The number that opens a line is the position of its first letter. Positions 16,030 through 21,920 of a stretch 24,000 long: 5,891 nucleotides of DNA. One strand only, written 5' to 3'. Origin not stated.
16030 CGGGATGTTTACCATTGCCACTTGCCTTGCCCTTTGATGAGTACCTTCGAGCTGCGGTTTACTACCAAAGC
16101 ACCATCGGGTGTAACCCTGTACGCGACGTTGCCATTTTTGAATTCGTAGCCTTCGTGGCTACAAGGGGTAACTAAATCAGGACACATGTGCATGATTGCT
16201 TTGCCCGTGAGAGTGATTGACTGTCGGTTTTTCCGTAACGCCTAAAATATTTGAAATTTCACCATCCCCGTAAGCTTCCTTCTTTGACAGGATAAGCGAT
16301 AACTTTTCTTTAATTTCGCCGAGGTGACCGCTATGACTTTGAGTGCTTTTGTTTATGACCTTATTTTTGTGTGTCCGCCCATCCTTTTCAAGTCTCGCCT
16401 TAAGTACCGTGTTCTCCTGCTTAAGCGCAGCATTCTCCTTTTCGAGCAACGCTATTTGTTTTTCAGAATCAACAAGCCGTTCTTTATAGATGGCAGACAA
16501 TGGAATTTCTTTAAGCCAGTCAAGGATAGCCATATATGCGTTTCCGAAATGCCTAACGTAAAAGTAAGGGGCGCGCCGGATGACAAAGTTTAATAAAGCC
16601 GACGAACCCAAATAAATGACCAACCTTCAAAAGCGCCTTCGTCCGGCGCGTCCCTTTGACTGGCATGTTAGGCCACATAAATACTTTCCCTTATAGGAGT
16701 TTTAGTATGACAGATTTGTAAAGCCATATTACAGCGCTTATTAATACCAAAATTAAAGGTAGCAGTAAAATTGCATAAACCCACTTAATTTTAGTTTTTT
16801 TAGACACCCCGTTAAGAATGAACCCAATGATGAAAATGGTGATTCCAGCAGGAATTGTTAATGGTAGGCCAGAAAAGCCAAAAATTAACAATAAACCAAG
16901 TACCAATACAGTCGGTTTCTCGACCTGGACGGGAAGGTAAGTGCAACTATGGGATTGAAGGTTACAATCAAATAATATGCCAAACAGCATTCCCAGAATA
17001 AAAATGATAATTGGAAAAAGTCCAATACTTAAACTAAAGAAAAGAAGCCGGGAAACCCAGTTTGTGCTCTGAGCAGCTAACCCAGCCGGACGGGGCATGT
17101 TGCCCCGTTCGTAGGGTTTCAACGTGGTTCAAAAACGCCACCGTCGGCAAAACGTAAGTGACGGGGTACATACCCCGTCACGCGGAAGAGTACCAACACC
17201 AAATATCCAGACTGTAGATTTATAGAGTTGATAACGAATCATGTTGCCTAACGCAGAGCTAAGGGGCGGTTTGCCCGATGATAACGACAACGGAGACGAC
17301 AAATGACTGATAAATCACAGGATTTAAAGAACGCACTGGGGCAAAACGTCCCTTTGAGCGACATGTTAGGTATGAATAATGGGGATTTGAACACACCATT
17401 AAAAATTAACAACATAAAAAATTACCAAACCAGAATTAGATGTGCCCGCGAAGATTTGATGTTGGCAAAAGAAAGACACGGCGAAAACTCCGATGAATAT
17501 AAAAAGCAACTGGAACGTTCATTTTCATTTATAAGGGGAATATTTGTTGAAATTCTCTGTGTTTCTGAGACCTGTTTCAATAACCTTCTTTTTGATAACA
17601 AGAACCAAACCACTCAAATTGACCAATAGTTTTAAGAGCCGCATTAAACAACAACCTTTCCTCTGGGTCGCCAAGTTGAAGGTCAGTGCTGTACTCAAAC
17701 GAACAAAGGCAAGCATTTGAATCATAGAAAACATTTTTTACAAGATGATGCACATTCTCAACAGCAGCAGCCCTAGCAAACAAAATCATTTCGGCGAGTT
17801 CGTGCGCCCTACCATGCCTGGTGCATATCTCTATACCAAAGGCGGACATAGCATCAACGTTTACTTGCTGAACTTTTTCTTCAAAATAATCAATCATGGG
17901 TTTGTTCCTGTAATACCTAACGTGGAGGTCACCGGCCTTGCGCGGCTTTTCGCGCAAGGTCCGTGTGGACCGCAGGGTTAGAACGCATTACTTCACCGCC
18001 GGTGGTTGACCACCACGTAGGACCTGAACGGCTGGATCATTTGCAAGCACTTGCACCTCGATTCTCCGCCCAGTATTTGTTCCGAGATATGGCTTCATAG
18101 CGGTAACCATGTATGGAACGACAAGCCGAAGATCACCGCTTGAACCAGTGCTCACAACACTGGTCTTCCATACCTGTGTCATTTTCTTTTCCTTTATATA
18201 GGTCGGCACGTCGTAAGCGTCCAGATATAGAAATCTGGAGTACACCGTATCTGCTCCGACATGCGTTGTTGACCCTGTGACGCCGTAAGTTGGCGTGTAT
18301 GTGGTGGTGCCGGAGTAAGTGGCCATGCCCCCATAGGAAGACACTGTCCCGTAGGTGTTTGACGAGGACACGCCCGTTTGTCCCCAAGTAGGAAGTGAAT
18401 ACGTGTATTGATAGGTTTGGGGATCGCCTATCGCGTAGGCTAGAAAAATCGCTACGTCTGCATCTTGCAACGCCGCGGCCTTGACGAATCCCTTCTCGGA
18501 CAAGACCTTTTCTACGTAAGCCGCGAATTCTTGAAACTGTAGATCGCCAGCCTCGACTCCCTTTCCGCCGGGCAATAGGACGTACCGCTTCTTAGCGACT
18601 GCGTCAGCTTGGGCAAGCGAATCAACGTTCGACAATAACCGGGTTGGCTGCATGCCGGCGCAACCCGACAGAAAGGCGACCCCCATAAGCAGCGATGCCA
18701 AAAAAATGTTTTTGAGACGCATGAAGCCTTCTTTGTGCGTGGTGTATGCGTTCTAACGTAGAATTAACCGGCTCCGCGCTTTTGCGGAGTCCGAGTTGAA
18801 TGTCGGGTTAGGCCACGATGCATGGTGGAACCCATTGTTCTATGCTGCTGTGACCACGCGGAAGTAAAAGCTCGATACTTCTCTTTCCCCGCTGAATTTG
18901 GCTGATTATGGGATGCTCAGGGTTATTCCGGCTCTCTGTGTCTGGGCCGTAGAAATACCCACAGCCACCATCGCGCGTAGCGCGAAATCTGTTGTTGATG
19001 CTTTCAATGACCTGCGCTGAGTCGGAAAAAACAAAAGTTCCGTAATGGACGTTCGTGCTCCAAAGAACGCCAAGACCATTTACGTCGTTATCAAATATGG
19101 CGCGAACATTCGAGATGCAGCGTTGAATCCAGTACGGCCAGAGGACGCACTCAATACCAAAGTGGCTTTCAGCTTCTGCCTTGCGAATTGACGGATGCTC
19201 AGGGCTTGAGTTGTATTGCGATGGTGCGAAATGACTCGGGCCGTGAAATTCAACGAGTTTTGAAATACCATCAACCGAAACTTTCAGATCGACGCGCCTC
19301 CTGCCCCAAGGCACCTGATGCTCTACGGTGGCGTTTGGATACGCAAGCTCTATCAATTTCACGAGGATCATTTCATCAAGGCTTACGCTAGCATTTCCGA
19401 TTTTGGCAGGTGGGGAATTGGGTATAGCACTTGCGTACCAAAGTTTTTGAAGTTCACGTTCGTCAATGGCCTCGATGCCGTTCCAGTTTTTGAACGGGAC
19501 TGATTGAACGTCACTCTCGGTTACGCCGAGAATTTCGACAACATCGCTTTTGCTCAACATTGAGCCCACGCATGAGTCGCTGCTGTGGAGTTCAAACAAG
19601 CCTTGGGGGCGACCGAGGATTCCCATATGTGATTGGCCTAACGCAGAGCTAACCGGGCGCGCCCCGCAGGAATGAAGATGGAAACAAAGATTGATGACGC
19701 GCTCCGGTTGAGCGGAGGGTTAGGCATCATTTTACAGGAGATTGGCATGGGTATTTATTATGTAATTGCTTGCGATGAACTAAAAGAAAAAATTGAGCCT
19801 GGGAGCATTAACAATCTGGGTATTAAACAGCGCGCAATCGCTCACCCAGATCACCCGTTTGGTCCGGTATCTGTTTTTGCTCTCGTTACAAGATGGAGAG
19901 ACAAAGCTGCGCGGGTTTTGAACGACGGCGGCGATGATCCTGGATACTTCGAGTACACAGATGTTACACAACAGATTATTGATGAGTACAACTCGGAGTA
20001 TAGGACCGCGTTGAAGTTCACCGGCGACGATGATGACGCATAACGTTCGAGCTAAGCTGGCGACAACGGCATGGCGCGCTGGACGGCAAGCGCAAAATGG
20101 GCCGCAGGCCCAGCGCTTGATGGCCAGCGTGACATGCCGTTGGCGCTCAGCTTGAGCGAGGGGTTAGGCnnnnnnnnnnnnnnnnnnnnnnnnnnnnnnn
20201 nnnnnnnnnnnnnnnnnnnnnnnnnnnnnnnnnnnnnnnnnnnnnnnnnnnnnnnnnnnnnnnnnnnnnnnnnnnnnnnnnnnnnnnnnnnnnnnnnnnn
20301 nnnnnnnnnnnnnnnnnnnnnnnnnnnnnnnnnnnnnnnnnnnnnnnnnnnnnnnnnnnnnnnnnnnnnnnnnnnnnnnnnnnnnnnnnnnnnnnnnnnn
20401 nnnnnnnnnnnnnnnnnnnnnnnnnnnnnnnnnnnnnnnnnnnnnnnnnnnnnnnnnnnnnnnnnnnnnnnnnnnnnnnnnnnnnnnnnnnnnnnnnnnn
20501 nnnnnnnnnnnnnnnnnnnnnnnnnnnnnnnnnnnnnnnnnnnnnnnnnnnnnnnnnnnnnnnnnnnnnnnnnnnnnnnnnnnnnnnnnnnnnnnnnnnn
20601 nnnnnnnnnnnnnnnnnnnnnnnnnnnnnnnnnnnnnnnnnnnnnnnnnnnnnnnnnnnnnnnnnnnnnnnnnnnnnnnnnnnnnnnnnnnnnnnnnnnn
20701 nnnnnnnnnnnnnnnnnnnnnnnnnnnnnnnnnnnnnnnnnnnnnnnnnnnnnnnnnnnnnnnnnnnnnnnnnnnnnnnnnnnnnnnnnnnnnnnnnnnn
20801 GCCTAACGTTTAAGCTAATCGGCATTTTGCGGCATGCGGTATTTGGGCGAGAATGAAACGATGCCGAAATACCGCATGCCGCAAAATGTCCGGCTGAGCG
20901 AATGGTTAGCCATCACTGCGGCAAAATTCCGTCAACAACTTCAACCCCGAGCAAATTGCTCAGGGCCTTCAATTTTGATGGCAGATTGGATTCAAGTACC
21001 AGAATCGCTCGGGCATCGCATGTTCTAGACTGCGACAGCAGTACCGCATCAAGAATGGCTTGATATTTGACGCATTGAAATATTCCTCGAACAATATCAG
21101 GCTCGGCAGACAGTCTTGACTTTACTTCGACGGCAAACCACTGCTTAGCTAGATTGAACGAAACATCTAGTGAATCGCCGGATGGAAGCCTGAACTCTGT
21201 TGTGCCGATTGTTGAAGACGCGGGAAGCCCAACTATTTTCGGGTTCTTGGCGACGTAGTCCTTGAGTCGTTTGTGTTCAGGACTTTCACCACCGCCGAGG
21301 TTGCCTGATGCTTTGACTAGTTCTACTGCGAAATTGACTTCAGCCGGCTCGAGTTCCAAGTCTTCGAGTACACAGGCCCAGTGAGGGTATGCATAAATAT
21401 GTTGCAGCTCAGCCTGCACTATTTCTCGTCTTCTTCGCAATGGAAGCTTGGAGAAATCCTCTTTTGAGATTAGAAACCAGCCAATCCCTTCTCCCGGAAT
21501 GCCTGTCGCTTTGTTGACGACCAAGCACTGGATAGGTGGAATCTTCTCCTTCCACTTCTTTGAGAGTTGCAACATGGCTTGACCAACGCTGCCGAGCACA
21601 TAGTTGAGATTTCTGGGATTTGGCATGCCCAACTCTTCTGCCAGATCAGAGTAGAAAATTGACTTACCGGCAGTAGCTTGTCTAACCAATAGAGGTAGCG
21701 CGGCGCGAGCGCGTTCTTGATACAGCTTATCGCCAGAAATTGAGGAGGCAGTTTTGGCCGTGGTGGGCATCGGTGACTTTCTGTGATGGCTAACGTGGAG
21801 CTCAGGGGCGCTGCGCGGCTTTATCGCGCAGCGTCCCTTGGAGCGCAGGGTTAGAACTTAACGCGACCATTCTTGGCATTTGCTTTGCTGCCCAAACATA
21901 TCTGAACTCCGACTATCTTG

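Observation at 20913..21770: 285-aa cassette protein with a putative wHTH sensor and PD-(D/E)xK nuclease domain, a candidate single-gene defence or restriction-like factor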

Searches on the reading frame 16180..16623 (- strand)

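Call 15: search_protein_families(library=pfam, proteins=[window:16180-16623:-], max_evalue=0.01)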
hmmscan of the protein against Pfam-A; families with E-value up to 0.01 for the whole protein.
window:16180-16623:- (148 aa): 3 families
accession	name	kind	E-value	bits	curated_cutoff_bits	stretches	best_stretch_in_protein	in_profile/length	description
PF20003.4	fvmX5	-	0.0009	19.6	24.2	1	35-114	72-153/187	FtsH ternary system domain X5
PF07989.16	Cnn_1N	-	0.0024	18.5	28.5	1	52-96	4-48/74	Centrosomin N-terminal motif 1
PF04977.20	DivIC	-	0.0078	16.4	28.9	0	49-80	18-49/80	Septum formation initiator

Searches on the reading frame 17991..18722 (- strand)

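Call 15: search_protein_families(library=pfam, proteins=[window:17991-18722:-], max_evalue=0.01)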
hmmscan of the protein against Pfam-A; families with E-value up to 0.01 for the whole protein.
window:17991-18722:- (244 aa): 1 family
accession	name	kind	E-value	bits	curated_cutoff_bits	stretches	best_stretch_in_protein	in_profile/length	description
PF13590.11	DUF4136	-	5.6e-05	24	32.8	1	39-209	9-146/152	Domain of unknown function (DUF4136)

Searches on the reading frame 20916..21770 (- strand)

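Call 4: search_protein_families(library=pfam, proteins=[window:20916-21770:-], max_evalue=10)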
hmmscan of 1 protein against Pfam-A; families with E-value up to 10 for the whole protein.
window:20916-21770:- (285 aa): 1 family
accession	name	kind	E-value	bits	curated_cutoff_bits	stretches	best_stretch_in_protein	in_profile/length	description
PF25610.1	HR1_TOCA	-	0.29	11.9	27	1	102-125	2-25/90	TOCA family HR1 domain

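Call 5: search_protein_families(library=padloc, proteins=[window:20916-21770:-], max_evalue=10)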
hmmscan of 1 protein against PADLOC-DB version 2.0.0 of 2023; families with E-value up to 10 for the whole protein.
window:20916-21770:- (285 aa): 0 families

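Call 6: search_protein_families(library=ncbifam, proteins=[window:20916-21770:-], max_evalue=10)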
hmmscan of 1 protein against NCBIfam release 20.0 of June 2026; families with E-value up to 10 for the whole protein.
window:20916-21770:- (285 aa): 0 families

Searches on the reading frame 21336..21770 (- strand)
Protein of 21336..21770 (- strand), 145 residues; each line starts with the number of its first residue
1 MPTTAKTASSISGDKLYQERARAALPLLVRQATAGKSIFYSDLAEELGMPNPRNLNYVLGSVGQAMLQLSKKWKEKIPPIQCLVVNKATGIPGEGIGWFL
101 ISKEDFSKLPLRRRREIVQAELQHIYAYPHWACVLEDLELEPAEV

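Call 47: search_solved_structures(query=A3, max_evalue=10, show_alignments=3)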
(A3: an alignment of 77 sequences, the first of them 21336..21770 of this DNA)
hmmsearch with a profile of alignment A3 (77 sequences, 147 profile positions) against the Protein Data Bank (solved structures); distinct sequences matched with E-value up to 10: 2.
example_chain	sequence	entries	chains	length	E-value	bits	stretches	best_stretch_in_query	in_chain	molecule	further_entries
9lwj_J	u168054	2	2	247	0.15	15.1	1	51-113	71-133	E3 SUMO-protein ligase NSE2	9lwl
2aoq_A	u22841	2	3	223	0.74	12.8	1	25-68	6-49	DNA mismatch repair protein mutH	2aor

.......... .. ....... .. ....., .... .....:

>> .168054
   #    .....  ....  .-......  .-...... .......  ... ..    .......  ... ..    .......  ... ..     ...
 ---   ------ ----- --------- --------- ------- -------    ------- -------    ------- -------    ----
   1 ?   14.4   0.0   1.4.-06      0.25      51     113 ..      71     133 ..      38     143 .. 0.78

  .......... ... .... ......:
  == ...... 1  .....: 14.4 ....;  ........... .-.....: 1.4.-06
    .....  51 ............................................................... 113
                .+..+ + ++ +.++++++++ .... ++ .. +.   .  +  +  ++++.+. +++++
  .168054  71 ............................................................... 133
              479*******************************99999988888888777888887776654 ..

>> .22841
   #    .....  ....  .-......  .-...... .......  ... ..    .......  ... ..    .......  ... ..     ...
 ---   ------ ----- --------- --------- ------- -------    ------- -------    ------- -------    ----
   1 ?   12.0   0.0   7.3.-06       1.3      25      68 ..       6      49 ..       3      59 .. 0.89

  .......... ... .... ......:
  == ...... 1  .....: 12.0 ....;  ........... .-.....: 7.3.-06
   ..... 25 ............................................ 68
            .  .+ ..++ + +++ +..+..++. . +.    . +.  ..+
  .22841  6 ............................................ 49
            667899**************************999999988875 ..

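Call 54: predict_structure(alignment_id=A3)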
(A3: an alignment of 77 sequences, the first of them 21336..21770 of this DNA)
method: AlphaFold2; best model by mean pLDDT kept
length: 145 residues; sequences in the alignment: 77
mean_pLDDT: 88.9   pTM: 0.85
mean pLDDT of the five models: 88.9, 88.6, 84.3, 84.3, 84.2
residues with pLDDT >= 90: 98; 70-90: 38; 50-70: 7; < 50: 2
segments of 3 or more residues with pLDDT < 50: none
pLDDT, mean of each block of 10 residues (from residue 1): 57 91 97 95 94 90 94 95 91 79 80 91 96 97 86
secondary structure, 60 per line:
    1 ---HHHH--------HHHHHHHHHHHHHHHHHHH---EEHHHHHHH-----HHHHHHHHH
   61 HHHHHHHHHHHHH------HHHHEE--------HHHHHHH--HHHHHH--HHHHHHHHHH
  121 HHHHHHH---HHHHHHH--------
elements in order: H4-7 H16-34 H40-46 H52-73 H80-83 H94-100 H103-108 H111-127 H131-137

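Call 56: fold_search(model_id=the predicted structure, library=pdb)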
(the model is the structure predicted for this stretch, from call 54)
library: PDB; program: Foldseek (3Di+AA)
matches with E <= 10: 128; with E <= 0.001: 0
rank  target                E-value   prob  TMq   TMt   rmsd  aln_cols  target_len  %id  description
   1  4wxd                  3.8e-01  0.90  0.39  0.35   4.5       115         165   16  Crystal structure of Mycobacterium tuberculosis OGT-R37K (released 2015-11-04)
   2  4bhb                  4.6e-01  0.87  0.39  0.35   4.5       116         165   16  Crystal structure of Mycobacterium tuberculosis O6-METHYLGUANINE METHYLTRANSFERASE (released 2013-04-17)
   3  4wx9_A                4.6e-01  0.72  0.37  0.34   8.6       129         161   15  Crystal structure of Mycobacterium tuberculosis OGT in complex with DNA (released 2015-11-04)
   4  4bhc                  4.9e-01  0.85  0.39  0.35   4.5       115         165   16  CRYSTAL STRUCTURE OF THE M. TUBERCULOSIS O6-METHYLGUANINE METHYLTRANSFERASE R37L VARIANT (released 2013-04-17)
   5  2kif_MODEL_1_A        4.9e-01  0.69  0.35  0.46   4.7       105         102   18  Solution NMR structure of an O6-methylguanine DNA methyltransferase family protein from Vibrio parahaemolyticu (released 2009-06-30)
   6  4zyh                  6.0e-01  0.80  0.35  0.35   4.9       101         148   18  Crystal structure of Sulfolobus solfataricus O6-methylguanine methyltransferase C119L variant (released 2015-08-12)
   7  7dqq                  6.9e-01  0.60  0.32  0.31   5.5       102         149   15  Crystal structure of Sulfurisphaera tokodaii O6-methylguanine methyltransferase Y91F/C120S variant in complex with O6-me (released 2021-12-15)
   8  7dqt                  7.3e-01  0.44  0.31  0.30   7.1       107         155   16  Crystal structure of O6-methylguanine methyltransferase Y91F variant (released 2021-12-15)
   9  4wxc                  7.7e-01  0.57  0.35  0.31   5.1       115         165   17  Crystal structure of Mycobacterium tuberculosis OGT-Y139F (released 2015-11-04)
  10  7d4v                  8.1e-01  0.28  0.29  0.28  10.7       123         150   15  Crystal structure of Sulfurisphaera tokodaii O6-methylguanine methyltransferase Y91F/C120S variant (released 2021-09-29)
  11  3gva_A                9.0e-01  0.30  0.29  0.35   6.2       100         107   24  Crystal Structure Analysis of S. Pombe ATL (released 2009-06-09)
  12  4zyg_A                9.4e-01  0.44  0.33  0.32   5.8       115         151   16  Crystal structure of methylated Sulfolobus solfataricus O6-methylguanine methyltransferase (released 2015-08-12)
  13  7e1p                  9.9e-01  0.51  0.32  0.31   5.3       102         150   15  Crystal structure of Sulfurisphaera tokodaii O6-methylguanine methyltransferase C120S variant in complex with O6-methyld (released 2021-12-15)
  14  7csm                  9.9e-01  0.47  0.32  0.30   5.4       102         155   15  Crystal structure of Sulfurisphaera tokodaii O6-methylguanine methyltransferase C120S variant (released 2021-08-18)
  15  4zyg_B                1.6e+00  0.51  0.36  0.35   5.0       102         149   20  Crystal structure of methylated Sulfolobus solfataricus O6-methylguanine methyltransferase (released 2015-08-12)
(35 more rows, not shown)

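Call 83: find_homologous_proteins(query=A3, max_evalue=0.01)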
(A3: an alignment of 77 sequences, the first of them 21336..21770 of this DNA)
Query A3 (77 sequences) (145 aa, profile of the alignment): 437 proteins with E <= 0.01 among 3057 candidates; the best 120 are listed.
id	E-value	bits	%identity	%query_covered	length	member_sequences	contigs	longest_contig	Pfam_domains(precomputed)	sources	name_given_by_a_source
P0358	6.3e-68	245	72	97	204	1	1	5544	-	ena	-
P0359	7.8e-68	245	70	99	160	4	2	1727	-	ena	-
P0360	8.4e-68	245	70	97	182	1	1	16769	-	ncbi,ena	-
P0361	2.3e-67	243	71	97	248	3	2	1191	-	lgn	-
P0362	2.3e-67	243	71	97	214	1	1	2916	-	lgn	-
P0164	3.2e-67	243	73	98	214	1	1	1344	-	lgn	-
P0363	4.0e-67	243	70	97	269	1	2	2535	-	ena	-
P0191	5.4e-67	242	71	97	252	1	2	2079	-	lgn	-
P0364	1.2e-66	241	69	97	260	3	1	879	-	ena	-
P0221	2.4e-66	240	70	97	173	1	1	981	-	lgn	-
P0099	1.5e-65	237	79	100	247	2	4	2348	-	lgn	-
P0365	1.6e-65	237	79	100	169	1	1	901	-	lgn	-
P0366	3.8e-65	236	69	97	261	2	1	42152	-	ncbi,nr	ncbi:hypothetical protein SAMN02990966_07749 [Rhodospirillales bacterium URHD0017]|nr:hypothetical p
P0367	5.8e-65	235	71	92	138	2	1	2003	-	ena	-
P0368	6.1e-65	235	76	100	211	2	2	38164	-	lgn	-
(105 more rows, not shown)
